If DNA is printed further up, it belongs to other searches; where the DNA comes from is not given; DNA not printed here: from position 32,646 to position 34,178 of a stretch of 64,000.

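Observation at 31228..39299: Tandemly duplicated module: epimerase-fusion enzymes paired with roughly 600-aa GT-C-like membrane proteins, plus a radical SAM enzyme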

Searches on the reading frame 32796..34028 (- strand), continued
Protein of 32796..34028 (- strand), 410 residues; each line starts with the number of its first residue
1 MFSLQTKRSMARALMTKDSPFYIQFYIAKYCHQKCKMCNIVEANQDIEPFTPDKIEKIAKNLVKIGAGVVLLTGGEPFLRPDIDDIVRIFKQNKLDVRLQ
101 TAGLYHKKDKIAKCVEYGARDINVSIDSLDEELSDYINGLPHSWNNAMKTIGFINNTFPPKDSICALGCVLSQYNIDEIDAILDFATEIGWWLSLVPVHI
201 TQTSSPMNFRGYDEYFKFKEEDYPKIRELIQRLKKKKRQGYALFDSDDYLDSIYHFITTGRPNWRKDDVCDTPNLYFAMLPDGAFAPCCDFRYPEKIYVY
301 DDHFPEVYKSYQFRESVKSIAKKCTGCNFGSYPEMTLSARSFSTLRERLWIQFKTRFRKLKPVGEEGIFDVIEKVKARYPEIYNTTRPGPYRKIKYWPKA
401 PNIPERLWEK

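Call 58: find_encoding_contigs(protein=P0162, flank=10000, max_places=1)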
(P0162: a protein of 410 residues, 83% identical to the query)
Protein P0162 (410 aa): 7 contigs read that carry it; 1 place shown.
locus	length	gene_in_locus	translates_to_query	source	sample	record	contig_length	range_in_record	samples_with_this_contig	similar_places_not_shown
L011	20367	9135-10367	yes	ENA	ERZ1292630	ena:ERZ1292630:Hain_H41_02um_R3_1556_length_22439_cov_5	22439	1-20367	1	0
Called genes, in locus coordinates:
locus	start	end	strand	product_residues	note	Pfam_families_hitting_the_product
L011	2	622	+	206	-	?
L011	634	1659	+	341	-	PF01370:Epimerase, PF16363:GDP_Man_Dehyd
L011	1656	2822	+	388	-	PF01041:DegT_DnrJ_EryC1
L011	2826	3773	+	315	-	PF01370:Epimerase, PF04321:RmlD_sub_bind (weak), PF16363:GDP_Man_Dehyd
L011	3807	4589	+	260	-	PF00535:Glycos_transf_2, PF10111:Glyco_tranf_2_2, PF13641:Glyco_tranf_2_3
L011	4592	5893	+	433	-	PF01943:Polysacc_synt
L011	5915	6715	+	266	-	PF00535:Glycos_transf_2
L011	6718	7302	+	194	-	PF01209:Ubie_methyltran, PF07021:MetW, PF13489:Methyltransf_23, PF13847:Methyltransf_31, PF08241:Methyltransf_11, PF08242:Methyltransf_12, PF13649:Methyltransf_25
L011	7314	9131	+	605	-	-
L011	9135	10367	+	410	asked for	PF04055:Radical_SAM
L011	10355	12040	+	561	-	PF01370:Epimerase, PF04321:RmlD_sub_bind, PF13460:NAD_binding_10, PF16363:GDP_Man_Dehyd, PF07993:NAD_binding_4, PF00106:adh_short, PF01370:Epimerase (weak), PF13561:adh_short_C2, +2 more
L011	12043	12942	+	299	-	PF13489:Methyltransf_23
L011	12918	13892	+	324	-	PF00535:Glycos_transf_2, PF10111:Glyco_tranf_2_2 (faint)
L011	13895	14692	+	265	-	PF03848:TehB (weak), PF01209:Ubie_methyltran, PF02353:CMAS (weak), PF13489:Methyltransf_23, PF13847:Methyltransf_31, PF08241:Methyltransf_11, PF08242:Methyltransf_12, PF13649:Methyltransf_25, +2 more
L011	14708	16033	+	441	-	PF00534:Glycos_transf_1, PF13692:Glyco_trans_1_4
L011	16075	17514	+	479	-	PF02310:B12-binding, PF04055:Radical_SAM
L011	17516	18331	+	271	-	PF00535:Glycos_transf_2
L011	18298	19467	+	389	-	PF00534:Glycos_transf_1, PF13692:Glyco_trans_1_4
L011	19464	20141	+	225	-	PF00132:Hexapep (weak)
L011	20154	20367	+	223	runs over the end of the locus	PF13489:Methyltransf_23, PF07021:MetW, PF13847:Methyltransf_31, PF08241:Methyltransf_11, PF08242:Methyltransf_12, PF13649:Methyltransf_25 (weak)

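Call 59: find_encoding_contigs(protein=P0267, flank=10000, max_places=1)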
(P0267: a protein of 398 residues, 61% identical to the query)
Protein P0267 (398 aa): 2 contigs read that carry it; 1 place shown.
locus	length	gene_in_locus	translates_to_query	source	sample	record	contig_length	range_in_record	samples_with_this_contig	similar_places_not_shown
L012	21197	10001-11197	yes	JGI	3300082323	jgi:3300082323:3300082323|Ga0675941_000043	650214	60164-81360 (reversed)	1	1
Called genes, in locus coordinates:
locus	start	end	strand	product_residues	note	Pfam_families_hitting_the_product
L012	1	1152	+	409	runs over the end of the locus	PF01408:GFO_IDH_MocA, PF02894:GFO_IDH_MocA_C, PF22725:GFO_IDH_MocA_C3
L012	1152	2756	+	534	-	PF02838:Glyco_hydro_20b, PF00728:Glyco_hydro_20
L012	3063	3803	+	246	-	-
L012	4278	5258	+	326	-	PF20511:PMI_typeI_cat, PF21621:MPI_cupin_dom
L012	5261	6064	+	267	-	PF01479:S4, PF00849:PseudoU_synth_2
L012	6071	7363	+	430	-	PF01964:ThiC_Rad_SAM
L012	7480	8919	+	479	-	PF00224:PK, PF02887:PK_C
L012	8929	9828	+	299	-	PF02481:DNA_processg_A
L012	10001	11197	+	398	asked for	PF04055:Radical_SAM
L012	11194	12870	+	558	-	PF01370:Epimerase, PF04321:RmlD_sub_bind, PF13460:NAD_binding_10, PF07993:NAD_binding_4, PF00106:adh_short, PF08659:KR (weak), PF13561:adh_short_C2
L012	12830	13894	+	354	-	PF00535:Glycos_transf_2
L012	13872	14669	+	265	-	PF13489:Methyltransf_23, PF01209:Ubie_methyltran, PF05175:MTS (weak), PF06080:DUF938 (weak), PF13847:Methyltransf_31, PF08241:Methyltransf_11, PF08242:Methyltransf_12, PF13649:Methyltransf_25, +1 more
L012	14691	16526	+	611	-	-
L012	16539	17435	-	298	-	PF01790:LGT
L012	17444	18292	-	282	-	PF02569:Pantoate_ligase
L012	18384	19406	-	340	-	PF13177:DNA_pol3_delta2, PF00004:AAA, PF09115:DNApol3-delta_C (weak)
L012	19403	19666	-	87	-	PF00364:Biotin_lipoyl, PF25997:BSH_YhbJ (weak)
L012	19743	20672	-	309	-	PF16881:LIAS_N (weak), PF04055:Radical_SAM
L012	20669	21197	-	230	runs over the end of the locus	PF21948:LplA-B_cat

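Call 67: search_solved_structures(query=window:32796-34028:-, max_evalue=0.001)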
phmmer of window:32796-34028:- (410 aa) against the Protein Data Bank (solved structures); distinct sequences matched with E-value up to 0.001: 16.
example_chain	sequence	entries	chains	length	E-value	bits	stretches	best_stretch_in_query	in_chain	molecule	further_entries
1tv7_A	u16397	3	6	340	3e-09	39.4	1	48-140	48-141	Molybdenum cofactor biosynthesis protein A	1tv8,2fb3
2fb2_A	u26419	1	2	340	3.3e-09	39.3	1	48-140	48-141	Molybdenum cofactor biosynthesis protein A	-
8wm2_A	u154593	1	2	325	3.8e-09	39.1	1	12-128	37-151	Fe-S radical SAM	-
7vob_C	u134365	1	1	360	1.1e-06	30.9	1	22-151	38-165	Cytosylglucuronate decarboxylase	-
7voc_C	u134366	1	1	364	1.2e-06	30.9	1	22-151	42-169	Cytosylglucuronate decarboxylase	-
6c8v_A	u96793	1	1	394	0.00013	24.1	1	30-190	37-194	Coenzyme PQQ synthesis protein E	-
6efn_A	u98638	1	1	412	0.00036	22.7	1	23-194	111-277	Sporulation killing factor maturation protein SkfB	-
7o1p_A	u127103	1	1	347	0.00038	22.6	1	28-100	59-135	[FeFe] hydrogenase maturase subunit HydE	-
3cix_A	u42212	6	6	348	0.00038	22.6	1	28-100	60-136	FeFe-Hydrogenase maturase | [FeFe] hydrogenase maturase subunit HydE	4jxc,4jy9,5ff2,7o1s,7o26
3ciw_A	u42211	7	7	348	0.00039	22.6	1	28-100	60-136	FeFe-Hydrogenase maturase | [FeFe] hydrogenase maturase subunit HydE | Biotin synthetase, putative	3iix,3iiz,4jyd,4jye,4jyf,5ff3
7o1o_A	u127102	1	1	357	0.00039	22.6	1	28-100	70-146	[FeFe] hydrogenase maturase subunit HydE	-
8qmk_A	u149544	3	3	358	0.00039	22.6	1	28-100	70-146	[FeFe] hydrogenase maturase subunit HydE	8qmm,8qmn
5few_A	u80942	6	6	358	0.00039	22.6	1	28-100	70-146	[FeFe] hydrogenase maturase subunit HydE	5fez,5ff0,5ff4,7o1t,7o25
4jy8_A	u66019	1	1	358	0.0004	22.5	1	28-100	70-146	FEFE-HYDROGENASE MATURASE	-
5fep_A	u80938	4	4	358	0.0004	22.5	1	28-100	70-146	[FeFe] hydrogenase maturase subunit HydE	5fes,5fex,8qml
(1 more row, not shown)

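Call 81: list_cluster_members(proteins=[P0159, P0279, P0190, P0283, P0301, P0013, P0010])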
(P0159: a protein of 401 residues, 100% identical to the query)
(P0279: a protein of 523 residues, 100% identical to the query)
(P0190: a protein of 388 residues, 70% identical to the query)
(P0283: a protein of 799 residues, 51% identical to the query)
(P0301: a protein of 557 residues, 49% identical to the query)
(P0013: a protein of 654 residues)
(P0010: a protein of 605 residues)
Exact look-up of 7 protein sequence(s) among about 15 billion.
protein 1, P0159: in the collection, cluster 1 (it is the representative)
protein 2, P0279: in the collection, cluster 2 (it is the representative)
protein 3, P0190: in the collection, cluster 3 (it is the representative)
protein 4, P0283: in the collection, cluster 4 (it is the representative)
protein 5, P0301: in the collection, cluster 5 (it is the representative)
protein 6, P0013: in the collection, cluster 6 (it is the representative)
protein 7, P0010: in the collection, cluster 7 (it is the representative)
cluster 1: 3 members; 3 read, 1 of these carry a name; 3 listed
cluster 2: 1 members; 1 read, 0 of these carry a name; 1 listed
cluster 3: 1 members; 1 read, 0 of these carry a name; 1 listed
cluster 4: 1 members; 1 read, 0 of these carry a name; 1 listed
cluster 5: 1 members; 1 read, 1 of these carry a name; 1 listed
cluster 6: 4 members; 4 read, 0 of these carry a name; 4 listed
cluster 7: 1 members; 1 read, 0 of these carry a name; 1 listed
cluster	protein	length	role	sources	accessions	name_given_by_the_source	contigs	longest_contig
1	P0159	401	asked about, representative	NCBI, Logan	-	-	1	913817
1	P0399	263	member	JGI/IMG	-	hypothetical protein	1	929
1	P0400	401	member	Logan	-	-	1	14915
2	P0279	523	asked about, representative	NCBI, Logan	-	-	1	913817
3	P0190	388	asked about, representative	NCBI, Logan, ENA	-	-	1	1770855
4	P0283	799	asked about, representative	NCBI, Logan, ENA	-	-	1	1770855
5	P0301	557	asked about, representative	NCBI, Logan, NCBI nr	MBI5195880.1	MAG: SDR family NAD(P)-dependent oxidoreductase [Nitrospirae bacterium] | SDR family NAD(P)-dependent oxidoreductase [Nitrospirota bacterium]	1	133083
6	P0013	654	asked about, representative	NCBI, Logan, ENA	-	-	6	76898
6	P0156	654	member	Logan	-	-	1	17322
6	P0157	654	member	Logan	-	-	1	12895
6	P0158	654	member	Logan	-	-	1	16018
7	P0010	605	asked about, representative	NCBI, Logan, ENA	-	-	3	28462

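Call 96: find_related_loci(query=A6, collection=metagenome_contigs, flank=10000)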
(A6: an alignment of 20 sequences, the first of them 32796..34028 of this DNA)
Query A6 (410 aa) in metagenome_contigs; peptide patterns used: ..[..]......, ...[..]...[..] (x = any residue, [..] = any of these).
207 stretches matched a pattern; 67 encode a relative of the query (tblastn E <= 1e-3); 66 distinct loci.
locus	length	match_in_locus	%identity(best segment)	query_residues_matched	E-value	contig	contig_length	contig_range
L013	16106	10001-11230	83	1-410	0e+0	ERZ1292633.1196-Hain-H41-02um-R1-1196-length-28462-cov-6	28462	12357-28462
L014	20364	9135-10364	83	1-410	0e+0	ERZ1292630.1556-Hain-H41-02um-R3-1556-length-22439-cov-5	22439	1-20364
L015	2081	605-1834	83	1-410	0e+0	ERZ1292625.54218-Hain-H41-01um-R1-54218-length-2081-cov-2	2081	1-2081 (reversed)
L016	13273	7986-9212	67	1-410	0e+0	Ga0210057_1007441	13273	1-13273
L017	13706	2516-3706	69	1-397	0e+0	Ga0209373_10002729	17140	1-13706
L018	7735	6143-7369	66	1-410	0e+0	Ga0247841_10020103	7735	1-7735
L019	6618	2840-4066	67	1-410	0e+0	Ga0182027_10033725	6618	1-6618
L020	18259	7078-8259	68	1-395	0e+0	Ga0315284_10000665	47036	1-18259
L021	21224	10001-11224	66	1-409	0e+0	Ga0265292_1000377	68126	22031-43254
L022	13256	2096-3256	66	1-388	0e+0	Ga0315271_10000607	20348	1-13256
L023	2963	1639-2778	68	1-380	0e+0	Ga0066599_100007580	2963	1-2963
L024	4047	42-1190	65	1-383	0e+0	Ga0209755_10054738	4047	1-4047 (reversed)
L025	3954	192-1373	65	1-395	0e+0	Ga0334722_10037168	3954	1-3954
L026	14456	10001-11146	65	1-383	5e-175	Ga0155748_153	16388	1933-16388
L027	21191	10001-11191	67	1-398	5e-173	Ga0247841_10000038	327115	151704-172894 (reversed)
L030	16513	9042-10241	59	1-400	6e-168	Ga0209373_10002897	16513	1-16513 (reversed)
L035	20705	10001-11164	54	1-387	5e-146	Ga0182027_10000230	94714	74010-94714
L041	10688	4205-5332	52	1-376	2e-130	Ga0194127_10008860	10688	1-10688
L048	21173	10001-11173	69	1-392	0e+0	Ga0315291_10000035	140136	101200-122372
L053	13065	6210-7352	48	1-379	1e-118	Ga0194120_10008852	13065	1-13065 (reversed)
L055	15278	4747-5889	48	1-379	9e-117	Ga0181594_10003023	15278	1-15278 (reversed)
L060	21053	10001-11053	51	1-349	1e-117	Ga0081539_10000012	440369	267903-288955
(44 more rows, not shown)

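Call 101: search_protein_families(library=pfam, proteins=[L053:8885-10867:+, L055:7679-9391:+, L060:14699-16399:+, L021:7488-9200:+, L048:8394-9959:+, L041:8228-10042:+, L035:11967-13847:+, L026:8239-9990:+, L022:213-2021:+, L030:12114-14045:+], max_evalue=0.01)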
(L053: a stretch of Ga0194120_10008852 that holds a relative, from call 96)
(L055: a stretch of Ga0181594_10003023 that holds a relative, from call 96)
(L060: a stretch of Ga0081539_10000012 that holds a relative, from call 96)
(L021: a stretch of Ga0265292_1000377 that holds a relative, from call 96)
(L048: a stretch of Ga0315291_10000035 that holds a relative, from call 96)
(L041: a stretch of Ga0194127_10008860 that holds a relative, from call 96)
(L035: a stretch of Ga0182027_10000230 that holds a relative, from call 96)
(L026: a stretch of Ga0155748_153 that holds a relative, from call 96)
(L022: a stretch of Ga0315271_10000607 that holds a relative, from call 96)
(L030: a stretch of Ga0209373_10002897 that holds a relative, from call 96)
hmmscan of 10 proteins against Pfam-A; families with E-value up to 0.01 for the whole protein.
L053:8885-10867:+ (661 aa): 0 families

L055:7679-9391:+ (571 aa): 0 families

L060:14699-16399:+ (567 aa): 0 families

L021:7488-9200:+ (571 aa): 3 families
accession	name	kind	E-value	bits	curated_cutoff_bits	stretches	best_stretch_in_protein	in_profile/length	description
PF13231.12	PMT_2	-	2.6e-15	57.5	26.1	1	97-257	2-160/160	Dolichyl-phosphate-mannose-protein mannosyltransferase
PF02366.24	PMT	-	2.4e-06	27.7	22.7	1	115-264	81-235/245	Dolichyl-phosphate-mannose-protein mannosyltransferase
PF20604.3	DUF6798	-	0.003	17.7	26.9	1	439-467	8-35/61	Domain of unknown function (DUF6798)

L048:8394-9959:+ (522 aa): 2 families
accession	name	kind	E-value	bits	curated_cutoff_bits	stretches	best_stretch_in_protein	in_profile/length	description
PF13231.12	PMT_2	-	1.4e-09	38.8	26.1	1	60-217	2-156/160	Dolichyl-phosphate-mannose-protein mannosyltransferase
PF02366.24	PMT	-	0.0067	16.5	22.7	1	77-221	80-233/245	Dolichyl-phosphate-mannose-protein mannosyltransferase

L041:8228-10042:+ (605 aa): 1 family
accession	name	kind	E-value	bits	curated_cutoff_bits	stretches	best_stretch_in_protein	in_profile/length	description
PF09852.15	DUF2079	-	6.2e-58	197.4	28.2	1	126-541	11-402/459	Predicted membrane protein (DUF2079)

L035:11967-13847:+ (627 aa): 0 families

L026:8239-9990:+ (584 aa): 1 family
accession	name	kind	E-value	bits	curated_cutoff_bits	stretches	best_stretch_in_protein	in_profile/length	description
PF13231.12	PMT_2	-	3.5e-09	37.5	26.1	1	80-244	2-160/160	Dolichyl-phosphate-mannose-protein mannosyltransferase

L022:213-2021:+ (603 aa): 0 families

L030:12114-14045:+ (644 aa): 1 family
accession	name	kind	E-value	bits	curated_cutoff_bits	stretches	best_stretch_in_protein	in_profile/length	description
PF22569.1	DCD_C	-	0.0049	16.7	22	1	108-158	38-89/192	2'-deoxycytidine 5'-triphosphate deaminase (DCD), C-terminal domain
